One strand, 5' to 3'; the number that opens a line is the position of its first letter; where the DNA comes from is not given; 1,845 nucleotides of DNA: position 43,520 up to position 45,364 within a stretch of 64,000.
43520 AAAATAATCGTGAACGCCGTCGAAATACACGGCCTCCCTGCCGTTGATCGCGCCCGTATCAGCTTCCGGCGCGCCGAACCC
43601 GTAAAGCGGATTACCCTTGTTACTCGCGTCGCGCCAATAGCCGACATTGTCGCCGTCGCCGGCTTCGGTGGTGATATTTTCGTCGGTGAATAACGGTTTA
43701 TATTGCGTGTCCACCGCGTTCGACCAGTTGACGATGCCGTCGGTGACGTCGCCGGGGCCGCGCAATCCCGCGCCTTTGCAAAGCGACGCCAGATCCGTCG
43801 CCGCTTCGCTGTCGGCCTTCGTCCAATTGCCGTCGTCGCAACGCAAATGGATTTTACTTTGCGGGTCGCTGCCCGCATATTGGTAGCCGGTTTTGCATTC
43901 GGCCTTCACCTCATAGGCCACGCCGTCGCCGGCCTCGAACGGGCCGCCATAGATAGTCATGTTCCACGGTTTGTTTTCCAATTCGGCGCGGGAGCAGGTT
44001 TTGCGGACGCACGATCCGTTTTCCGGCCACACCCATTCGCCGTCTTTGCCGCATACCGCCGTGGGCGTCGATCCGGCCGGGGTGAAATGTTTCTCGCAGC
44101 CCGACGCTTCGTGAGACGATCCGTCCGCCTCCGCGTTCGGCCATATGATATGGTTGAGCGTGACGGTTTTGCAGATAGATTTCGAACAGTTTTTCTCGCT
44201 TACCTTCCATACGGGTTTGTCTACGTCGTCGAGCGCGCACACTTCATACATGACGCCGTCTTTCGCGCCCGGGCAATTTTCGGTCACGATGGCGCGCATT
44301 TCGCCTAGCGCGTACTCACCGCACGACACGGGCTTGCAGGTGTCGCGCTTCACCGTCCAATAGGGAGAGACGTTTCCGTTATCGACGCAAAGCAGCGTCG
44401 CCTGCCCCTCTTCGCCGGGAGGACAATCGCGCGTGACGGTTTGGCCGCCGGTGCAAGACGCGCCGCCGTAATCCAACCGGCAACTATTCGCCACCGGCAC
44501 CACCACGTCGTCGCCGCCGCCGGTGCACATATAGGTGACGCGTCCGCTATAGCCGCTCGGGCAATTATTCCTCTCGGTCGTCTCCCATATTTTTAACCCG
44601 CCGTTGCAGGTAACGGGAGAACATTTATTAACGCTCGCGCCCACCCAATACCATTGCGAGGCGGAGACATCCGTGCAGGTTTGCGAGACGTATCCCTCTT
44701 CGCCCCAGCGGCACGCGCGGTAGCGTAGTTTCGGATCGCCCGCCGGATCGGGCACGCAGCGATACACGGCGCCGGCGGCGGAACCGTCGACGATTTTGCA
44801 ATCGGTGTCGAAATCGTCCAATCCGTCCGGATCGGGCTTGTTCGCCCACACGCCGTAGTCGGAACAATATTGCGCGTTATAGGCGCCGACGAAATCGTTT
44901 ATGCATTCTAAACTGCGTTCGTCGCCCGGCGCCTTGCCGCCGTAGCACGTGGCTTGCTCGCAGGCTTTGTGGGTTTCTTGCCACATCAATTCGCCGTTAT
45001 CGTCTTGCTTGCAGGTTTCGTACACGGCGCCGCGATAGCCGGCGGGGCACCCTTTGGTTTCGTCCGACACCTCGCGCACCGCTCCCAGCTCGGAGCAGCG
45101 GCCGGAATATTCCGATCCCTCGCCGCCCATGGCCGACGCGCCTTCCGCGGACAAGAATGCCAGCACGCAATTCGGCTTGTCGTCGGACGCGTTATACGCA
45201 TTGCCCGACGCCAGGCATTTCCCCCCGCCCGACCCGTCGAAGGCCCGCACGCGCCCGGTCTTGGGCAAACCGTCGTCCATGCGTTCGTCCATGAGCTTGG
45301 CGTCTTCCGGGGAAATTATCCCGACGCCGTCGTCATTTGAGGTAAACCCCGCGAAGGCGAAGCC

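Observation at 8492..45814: Uninterrupted 37.3-kb ORF encoding a 12,440-aa (about 1.3 MDa) protein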

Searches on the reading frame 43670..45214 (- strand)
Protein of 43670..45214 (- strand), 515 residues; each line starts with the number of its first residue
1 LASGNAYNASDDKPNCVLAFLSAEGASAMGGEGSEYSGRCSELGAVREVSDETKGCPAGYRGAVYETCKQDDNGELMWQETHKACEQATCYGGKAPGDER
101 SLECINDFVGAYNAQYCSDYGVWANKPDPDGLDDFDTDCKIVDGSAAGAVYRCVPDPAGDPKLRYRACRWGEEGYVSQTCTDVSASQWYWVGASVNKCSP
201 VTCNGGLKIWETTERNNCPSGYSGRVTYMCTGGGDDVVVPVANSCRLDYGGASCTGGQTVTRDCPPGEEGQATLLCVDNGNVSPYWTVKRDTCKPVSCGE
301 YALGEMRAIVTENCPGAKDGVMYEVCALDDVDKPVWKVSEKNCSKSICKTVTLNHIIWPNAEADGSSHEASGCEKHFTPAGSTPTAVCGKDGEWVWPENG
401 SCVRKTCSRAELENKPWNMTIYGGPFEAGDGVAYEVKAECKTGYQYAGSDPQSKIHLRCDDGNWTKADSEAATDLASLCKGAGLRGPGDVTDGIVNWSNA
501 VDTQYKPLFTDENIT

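Call 26: search_protein_families(library=pfam, proteins=[window:43670-45214:-], max_evalue=10)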
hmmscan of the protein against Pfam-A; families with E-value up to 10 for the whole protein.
window:43670-45214:- (515 aa): 3 families
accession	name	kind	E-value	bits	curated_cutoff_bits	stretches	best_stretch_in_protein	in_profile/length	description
PF00084.26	Sushi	-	0.00034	21.4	20.7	2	435-468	24-53/56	Sushi repeat (SCR repeat)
PF25599.1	Ephrin_CRD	-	0.01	16.3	27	1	373-403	29-58/59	Ephrin cysteine rich domain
PF19404.4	DUF5977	-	1.6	9.8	25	1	212-228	9-26/65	Family of unknown function (DUF5977)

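Call 27: search_protein_families(library=ncbifam, proteins=[window:43670-45214:-], max_evalue=1)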
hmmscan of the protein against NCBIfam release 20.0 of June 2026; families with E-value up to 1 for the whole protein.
window:43670-45214:- (515 aa): 0 families

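Call 79: search_solved_structures(query=window:43670-45130:-, max_evalue=1)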
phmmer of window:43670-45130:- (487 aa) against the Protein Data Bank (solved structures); distinct sequences matched with E-value up to 1: 4.
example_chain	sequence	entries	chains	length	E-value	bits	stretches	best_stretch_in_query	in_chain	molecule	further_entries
5hzp_B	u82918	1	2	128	0.15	13.9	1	345-387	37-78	C4b-binding protein alpha chain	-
5hyp_A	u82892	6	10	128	0.16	13.7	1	345-387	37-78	C4b-binding protein alpha chain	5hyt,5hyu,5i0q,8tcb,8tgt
2a55_A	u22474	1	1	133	0.17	13.6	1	345-387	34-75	C4b-binding protein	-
3o12_A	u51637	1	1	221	0.32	12.7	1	384-451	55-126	Uncharacterized protein YJL217W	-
